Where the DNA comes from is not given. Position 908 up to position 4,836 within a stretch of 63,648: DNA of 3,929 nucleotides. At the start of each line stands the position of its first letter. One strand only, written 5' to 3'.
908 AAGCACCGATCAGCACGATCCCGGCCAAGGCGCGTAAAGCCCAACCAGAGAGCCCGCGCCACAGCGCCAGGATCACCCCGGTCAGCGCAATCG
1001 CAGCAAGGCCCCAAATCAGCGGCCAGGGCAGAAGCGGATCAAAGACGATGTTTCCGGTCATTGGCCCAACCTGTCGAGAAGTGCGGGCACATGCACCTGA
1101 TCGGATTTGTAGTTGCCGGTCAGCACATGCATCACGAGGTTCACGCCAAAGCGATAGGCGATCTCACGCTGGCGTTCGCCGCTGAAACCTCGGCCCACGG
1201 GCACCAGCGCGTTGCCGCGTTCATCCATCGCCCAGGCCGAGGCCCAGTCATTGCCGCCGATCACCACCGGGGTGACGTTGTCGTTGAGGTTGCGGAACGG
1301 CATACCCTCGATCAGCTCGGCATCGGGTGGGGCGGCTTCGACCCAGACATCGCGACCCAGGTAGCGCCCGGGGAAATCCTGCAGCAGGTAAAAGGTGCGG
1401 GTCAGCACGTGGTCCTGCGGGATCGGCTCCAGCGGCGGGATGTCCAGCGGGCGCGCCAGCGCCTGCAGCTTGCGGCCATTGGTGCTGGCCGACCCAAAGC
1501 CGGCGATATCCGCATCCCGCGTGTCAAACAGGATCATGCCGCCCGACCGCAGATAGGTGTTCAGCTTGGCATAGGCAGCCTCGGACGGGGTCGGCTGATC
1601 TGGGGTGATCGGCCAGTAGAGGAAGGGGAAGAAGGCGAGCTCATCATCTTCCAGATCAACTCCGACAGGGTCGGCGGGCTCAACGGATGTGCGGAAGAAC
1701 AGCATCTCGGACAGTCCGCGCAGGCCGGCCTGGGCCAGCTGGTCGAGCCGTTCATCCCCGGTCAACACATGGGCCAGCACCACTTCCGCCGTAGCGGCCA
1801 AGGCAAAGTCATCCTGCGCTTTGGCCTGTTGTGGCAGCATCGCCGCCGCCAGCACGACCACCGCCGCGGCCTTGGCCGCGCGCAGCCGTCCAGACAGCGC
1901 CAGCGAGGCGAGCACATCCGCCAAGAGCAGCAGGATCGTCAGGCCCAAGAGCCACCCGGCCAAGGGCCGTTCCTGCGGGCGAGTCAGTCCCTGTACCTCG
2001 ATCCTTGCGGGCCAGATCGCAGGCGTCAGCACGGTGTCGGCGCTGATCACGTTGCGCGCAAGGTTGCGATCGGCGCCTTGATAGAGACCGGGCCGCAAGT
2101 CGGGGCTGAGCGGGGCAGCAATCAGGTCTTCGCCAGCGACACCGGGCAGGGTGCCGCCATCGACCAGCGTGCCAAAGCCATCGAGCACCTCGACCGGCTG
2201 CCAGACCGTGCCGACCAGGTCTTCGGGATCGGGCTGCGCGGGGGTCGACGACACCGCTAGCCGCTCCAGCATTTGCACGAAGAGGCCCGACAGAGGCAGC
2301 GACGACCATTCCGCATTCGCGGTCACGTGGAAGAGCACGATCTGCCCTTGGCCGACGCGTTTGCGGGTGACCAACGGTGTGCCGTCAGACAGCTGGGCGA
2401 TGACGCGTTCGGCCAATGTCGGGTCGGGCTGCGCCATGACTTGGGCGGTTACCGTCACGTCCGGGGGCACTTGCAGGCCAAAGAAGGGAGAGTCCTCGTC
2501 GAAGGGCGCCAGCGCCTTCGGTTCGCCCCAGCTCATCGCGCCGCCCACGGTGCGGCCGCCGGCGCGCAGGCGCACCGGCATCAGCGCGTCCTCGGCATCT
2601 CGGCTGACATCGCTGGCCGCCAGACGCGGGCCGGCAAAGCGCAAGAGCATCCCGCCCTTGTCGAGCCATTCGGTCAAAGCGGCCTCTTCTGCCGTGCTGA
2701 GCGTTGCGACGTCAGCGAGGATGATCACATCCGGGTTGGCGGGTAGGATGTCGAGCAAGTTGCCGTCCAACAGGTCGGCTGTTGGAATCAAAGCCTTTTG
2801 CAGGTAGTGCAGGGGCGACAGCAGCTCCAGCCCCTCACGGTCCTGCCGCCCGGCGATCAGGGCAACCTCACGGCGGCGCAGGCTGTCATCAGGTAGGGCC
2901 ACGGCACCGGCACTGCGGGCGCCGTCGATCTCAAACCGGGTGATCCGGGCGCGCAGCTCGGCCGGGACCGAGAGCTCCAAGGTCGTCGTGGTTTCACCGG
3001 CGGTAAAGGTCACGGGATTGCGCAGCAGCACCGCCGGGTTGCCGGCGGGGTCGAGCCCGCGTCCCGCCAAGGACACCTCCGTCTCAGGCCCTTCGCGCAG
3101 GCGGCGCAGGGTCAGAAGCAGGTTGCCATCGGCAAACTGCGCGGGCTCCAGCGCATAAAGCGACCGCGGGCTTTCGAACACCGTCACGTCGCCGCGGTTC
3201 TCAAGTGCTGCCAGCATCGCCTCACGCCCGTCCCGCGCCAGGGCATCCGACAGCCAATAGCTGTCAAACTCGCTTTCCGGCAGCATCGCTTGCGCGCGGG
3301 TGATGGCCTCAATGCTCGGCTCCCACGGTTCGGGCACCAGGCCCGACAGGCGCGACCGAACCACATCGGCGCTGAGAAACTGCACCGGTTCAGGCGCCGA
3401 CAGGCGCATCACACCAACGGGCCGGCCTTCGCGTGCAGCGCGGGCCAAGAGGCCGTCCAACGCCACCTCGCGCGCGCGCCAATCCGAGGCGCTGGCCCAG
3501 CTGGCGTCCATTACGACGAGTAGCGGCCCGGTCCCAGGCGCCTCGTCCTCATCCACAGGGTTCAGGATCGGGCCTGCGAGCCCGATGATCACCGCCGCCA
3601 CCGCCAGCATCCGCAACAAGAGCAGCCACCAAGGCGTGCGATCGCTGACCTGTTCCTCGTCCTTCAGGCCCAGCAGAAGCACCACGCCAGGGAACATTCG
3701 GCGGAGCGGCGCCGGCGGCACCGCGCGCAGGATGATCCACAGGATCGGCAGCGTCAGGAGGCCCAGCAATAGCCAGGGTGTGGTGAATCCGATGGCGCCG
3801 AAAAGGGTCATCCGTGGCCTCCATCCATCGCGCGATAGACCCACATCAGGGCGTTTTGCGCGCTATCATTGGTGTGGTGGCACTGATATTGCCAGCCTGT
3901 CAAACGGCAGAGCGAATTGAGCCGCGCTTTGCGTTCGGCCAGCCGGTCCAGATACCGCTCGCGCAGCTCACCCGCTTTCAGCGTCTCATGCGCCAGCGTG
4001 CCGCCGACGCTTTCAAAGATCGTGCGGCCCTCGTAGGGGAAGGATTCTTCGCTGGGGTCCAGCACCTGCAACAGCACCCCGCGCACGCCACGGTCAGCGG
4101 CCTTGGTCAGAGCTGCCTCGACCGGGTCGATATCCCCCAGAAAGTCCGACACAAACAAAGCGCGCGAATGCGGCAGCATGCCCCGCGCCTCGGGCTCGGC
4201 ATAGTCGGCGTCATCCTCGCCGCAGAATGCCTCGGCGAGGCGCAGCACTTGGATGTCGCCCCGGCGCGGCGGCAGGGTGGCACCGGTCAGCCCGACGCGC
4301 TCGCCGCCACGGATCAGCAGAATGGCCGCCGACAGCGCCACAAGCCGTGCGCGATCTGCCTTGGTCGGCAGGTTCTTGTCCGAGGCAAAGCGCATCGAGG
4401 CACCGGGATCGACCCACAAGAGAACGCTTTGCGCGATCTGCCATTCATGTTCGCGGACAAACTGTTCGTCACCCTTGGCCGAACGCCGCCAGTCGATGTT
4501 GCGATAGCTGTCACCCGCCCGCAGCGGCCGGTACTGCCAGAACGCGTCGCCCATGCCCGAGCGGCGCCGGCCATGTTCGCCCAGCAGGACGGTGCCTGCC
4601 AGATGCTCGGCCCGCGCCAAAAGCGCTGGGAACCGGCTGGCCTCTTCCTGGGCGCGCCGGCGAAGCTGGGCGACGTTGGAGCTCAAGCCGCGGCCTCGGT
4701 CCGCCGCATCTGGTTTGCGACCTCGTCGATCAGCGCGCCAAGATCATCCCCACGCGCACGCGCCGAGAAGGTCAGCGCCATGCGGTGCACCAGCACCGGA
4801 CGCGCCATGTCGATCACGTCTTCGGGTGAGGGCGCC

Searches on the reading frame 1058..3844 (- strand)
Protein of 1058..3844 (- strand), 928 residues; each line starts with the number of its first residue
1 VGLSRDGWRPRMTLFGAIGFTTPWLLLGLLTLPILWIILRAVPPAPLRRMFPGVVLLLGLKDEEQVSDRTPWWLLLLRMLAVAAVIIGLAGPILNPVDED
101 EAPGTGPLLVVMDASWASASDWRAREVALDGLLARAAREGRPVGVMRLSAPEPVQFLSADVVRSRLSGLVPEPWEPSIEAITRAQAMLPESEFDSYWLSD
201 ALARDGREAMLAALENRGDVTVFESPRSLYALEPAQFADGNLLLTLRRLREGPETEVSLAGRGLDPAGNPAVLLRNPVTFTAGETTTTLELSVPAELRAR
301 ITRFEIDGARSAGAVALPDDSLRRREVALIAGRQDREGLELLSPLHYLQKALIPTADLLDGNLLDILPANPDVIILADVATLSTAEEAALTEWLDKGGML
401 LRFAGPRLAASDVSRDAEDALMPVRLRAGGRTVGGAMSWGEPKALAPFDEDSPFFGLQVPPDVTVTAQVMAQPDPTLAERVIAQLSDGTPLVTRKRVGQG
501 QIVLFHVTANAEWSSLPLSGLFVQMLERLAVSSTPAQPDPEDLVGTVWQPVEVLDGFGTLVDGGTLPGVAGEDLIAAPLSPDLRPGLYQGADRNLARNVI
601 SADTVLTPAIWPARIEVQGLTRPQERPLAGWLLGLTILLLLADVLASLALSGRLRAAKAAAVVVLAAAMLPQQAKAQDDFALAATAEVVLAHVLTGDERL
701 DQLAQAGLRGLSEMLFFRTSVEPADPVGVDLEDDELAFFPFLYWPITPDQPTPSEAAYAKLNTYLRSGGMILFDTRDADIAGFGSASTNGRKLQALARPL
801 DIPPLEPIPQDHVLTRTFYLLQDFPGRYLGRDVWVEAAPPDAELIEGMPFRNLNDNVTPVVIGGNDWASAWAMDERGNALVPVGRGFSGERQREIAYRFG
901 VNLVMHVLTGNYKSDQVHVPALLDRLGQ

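Call 95: search_protein_families(library=pfam, proteins=[window:1058-3844:-], max_evalue=0.001)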
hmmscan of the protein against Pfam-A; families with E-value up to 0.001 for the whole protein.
window:1058-3844:- (928 aa): 2 families
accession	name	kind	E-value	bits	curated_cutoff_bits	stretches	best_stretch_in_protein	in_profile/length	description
PF13709.12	DUF4159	-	3.4e-55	187.2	25.9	1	690-908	2-202/202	Domain of unknown function (DUF4159)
PF07584.16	BatA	-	6e-20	71.9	25.9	1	18-92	2-77/77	Aerotolerance regulator N-terminal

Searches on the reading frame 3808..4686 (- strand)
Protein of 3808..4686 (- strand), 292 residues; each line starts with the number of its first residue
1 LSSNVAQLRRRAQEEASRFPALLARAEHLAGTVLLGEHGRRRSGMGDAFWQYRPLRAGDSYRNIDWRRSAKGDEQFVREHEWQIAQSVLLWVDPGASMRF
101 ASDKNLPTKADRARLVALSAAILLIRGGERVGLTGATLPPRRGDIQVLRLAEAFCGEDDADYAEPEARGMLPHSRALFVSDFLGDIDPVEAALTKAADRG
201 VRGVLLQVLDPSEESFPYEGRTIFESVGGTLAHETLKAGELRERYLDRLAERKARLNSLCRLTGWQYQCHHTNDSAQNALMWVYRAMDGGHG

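Call 95: search_protein_families(library=pfam, proteins=[window:3808-4686:-], max_evalue=0.001)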
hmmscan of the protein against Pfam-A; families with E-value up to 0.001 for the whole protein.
window:3808-4686:- (292 aa): 1 family
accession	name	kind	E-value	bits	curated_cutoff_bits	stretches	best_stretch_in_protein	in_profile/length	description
PF01882.25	DUF58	-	6.7e-25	88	23.4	1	51-252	1-213/216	Protein of unknown function DUF58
